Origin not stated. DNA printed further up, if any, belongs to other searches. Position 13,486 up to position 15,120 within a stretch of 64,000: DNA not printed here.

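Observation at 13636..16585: Slam/DUF560-like outer-membrane protein paired with a non-lipidated FecR-domain protein carrying TbpB/fHbp-type barrel motifs: candidate type XI secretion pair with an unusual cargo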

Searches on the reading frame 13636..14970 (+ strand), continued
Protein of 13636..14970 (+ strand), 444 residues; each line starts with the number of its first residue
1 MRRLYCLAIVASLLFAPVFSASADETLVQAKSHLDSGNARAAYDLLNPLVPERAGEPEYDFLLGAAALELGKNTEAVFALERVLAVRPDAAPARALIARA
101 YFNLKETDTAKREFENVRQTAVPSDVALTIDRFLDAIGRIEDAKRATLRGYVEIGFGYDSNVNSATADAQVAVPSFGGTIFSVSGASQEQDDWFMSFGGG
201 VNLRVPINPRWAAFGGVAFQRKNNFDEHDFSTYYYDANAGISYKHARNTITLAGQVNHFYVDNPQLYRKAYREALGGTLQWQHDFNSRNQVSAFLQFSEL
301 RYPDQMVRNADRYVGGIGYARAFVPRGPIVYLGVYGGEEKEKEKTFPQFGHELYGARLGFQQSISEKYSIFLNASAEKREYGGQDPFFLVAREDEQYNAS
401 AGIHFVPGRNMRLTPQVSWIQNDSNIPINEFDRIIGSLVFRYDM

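Call 84: find_encoding_contigs(protein=window:13636-14970:+, flank=10000, max_places=2)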
Protein window:13636-14970:+ (444 aa): 1 contig read that carries it; 1 place shown.
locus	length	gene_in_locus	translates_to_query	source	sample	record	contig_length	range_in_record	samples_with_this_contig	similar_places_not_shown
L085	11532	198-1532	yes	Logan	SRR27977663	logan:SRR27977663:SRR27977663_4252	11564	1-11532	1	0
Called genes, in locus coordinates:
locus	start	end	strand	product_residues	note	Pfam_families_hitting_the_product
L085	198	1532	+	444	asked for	PF12895:ANAPC3 (faint), PF16918:PknG_TPR (weak), PF14559:TPR_19 (weak), PF04575:SlipAM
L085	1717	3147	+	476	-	PF04773:FecR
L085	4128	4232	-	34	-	-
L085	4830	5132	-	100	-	-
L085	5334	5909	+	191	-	PF13844:Glyco_transf_41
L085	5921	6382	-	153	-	PF00186:DHFR_1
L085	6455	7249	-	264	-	PF00303:Thymidylat_synt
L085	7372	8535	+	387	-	PF01264:Chorismate_synt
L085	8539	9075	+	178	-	-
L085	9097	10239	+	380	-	PF01306:LacY_symp (weak), PF03825:Nuc_H_symport, PF07690:MFS_1, PF12832:MFS_1_like, PF07690:MFS_1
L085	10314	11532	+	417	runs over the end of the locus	?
